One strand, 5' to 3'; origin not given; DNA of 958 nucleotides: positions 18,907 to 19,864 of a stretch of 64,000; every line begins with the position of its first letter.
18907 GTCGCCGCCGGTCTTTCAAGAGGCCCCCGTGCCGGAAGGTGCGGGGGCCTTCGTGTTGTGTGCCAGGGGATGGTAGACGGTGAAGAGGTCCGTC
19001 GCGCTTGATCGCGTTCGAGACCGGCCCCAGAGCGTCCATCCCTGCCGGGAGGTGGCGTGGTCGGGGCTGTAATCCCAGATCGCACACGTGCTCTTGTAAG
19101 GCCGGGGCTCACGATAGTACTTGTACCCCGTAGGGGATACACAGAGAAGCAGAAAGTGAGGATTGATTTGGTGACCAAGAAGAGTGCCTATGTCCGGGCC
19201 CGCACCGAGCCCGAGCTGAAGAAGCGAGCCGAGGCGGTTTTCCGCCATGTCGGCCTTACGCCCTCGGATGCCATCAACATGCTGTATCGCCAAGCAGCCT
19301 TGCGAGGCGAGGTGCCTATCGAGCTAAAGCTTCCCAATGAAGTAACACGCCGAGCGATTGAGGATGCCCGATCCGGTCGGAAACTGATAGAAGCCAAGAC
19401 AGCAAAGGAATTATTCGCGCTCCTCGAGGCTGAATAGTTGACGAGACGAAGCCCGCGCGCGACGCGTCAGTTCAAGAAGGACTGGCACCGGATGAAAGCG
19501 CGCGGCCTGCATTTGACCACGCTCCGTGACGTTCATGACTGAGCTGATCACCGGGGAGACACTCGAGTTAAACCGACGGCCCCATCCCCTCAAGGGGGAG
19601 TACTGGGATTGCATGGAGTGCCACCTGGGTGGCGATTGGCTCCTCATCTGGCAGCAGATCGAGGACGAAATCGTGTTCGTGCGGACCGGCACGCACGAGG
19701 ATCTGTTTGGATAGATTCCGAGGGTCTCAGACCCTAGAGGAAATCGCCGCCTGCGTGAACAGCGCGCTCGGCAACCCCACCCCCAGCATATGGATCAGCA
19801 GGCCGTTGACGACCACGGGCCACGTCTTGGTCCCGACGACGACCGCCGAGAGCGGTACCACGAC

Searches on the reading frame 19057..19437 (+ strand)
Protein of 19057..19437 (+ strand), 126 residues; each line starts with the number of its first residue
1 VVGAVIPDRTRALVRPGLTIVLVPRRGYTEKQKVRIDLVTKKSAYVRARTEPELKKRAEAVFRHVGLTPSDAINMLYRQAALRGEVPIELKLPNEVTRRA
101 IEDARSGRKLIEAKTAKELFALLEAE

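Call 40: search_protein_families(library=pfam, proteins=[window:19057-19437:+], max_evalue=0.1)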
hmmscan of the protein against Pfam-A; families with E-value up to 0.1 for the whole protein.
window:19057-19437:+ (126 aa): 1 family
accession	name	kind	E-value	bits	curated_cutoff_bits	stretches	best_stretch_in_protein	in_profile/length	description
PF04221.18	RelB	-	6.7e-15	55.2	22.4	1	44-120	2-79/82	RelB antitoxin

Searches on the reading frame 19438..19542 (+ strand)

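Call 40: search_protein_families(library=pfam, proteins=[window:19438-19542:+], max_evalue=0.1)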
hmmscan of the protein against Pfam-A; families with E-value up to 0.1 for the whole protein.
window:19438-19542:+ (34 aa): 1 family
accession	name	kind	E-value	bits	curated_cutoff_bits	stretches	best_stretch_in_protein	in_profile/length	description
PF15738.11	YafQ_toxin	-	0.0033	18.1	30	1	6-32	3-29/88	Bacterial toxin of type II toxin-antitoxin system, YafQ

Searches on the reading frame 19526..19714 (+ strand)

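Call 40: search_protein_families(library=pfam, proteins=[window:19526-19714:+], max_evalue=0.1)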
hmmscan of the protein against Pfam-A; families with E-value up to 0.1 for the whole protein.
window:19526-19714:+ (62 aa): 2 families
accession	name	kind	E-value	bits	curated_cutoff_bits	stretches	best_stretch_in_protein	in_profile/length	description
PF15738.11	YafQ_toxin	-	7.9e-21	74.6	30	1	3-62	29-88/88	Bacterial toxin of type II toxin-antitoxin system, YafQ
PF05016.21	ParE_toxin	-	0.0066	17.4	23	1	14-60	38-88/89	ParE toxin of type II toxin-antitoxin system, parDE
